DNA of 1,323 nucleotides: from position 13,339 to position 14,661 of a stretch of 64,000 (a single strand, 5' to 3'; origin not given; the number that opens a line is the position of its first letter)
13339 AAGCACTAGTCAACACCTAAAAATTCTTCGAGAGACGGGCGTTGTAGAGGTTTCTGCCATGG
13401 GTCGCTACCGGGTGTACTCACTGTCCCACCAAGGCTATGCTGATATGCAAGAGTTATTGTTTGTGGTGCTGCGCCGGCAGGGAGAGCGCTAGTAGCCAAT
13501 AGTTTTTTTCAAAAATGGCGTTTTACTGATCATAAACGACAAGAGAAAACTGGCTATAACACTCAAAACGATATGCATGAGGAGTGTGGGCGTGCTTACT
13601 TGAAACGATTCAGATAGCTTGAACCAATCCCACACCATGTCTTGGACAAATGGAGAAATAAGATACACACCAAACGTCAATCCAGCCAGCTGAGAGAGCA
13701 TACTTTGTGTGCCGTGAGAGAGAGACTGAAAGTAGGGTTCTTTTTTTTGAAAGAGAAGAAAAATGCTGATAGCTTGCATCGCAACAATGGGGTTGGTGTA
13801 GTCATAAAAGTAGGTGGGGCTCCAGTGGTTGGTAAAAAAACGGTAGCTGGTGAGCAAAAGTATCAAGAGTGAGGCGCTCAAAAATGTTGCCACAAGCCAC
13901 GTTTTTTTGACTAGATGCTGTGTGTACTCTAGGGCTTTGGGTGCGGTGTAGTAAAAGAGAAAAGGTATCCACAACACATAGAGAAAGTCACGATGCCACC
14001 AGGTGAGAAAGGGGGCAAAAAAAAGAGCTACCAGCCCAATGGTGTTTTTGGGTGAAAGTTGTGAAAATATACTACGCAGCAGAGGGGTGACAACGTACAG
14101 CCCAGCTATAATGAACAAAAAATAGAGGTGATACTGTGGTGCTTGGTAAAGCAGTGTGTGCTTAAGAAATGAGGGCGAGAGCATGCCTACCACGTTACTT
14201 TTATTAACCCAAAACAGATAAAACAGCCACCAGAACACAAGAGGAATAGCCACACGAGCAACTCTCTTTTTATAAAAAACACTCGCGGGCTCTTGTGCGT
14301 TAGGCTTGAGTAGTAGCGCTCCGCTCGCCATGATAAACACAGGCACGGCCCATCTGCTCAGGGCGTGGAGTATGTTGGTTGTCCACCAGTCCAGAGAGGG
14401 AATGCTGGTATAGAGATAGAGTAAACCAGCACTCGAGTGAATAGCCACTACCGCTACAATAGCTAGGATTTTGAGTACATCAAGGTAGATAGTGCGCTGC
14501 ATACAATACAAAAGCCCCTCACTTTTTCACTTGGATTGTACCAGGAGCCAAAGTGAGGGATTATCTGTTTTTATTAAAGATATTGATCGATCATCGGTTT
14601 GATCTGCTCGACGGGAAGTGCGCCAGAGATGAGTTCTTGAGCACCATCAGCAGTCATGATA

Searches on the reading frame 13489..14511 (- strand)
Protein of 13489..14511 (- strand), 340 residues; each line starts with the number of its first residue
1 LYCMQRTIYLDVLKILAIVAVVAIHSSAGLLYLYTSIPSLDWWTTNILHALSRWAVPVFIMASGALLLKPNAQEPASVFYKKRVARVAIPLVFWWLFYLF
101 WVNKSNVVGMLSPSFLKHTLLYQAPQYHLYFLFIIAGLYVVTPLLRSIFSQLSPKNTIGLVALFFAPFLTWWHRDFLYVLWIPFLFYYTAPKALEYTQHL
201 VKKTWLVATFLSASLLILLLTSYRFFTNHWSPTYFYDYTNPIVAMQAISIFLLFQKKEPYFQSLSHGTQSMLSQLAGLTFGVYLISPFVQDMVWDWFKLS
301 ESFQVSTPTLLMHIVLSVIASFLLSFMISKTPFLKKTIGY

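Call 25: search_protein_families(library=pfam, proteins=[window:13489-14511:-], max_evalue=0.0001)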
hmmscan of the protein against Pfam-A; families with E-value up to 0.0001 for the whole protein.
window:13489-14511:- (340 aa): 1 family
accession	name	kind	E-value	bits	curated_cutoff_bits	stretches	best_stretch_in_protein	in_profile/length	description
PF01757.29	Acyl_transf_3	-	5.6e-34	118.1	31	1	8-328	2-324/326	Acyltransferase domain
